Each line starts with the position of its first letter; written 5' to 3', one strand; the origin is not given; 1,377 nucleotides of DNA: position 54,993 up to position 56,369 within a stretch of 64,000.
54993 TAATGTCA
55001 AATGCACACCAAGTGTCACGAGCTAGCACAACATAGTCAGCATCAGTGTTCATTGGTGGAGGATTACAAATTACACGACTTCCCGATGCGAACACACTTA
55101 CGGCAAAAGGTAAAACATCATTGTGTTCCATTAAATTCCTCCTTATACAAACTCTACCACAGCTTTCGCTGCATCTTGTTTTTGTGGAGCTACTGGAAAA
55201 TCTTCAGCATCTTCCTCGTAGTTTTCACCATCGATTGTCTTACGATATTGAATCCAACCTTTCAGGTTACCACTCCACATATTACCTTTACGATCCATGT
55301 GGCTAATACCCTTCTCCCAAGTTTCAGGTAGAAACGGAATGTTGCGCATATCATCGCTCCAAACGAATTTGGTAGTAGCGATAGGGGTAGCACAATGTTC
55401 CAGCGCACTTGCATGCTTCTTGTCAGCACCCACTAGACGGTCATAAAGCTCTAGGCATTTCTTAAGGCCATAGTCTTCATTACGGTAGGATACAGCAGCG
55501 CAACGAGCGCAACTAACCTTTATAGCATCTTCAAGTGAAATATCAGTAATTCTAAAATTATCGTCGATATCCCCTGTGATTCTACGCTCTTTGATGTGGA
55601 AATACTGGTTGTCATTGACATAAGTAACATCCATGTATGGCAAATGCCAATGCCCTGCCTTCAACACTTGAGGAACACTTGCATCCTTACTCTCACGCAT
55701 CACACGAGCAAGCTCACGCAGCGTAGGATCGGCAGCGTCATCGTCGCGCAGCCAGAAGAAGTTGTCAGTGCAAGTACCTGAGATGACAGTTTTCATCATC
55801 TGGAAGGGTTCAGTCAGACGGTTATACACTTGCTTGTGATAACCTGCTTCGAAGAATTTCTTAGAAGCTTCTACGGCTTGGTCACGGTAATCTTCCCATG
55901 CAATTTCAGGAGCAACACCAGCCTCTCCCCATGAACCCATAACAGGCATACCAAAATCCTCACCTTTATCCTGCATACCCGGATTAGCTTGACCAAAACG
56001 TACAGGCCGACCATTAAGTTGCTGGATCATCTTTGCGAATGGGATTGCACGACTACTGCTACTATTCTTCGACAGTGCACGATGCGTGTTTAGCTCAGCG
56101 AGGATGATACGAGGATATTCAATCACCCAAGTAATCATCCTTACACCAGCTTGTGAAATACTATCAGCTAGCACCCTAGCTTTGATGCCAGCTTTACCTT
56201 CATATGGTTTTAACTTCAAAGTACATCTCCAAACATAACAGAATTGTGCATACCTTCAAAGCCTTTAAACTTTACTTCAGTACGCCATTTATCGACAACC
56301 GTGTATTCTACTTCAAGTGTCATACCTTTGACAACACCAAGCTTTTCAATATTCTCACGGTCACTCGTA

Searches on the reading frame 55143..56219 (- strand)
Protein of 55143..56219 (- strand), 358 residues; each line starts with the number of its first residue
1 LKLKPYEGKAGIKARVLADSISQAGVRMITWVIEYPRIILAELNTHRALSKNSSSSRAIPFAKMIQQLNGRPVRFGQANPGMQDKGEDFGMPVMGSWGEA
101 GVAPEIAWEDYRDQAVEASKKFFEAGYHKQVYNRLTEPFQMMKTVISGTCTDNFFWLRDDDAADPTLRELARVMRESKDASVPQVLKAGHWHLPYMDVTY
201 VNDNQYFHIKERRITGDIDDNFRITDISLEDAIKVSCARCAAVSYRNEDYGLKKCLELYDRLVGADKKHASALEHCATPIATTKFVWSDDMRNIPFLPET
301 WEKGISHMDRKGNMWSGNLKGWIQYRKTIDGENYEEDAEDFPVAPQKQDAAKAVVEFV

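Call 3: search_protein_families(library=pfam, proteins=[window:55143-56219:-], max_evalue=0.01)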
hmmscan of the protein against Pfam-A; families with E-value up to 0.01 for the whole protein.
window:55143-56219:- (358 aa): 1 family
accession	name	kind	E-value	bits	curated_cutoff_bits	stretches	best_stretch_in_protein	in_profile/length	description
PF02511.20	Thy1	-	0.00013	22.3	24.8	0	29-183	59-190/191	Thymidylate synthase complementing protein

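Call 32: search_protein_families(library=phrogs, proteins=[window:55143-56219:-], max_evalue=0.001)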
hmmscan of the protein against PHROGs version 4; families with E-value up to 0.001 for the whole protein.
window:55143-56219:- (358 aa): 1 family
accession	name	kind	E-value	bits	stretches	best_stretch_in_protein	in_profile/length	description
phrog_85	-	DNA, RNA and nucleotide metabolism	2.2e-78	265.7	1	12-339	410-709/866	thymidylate synthase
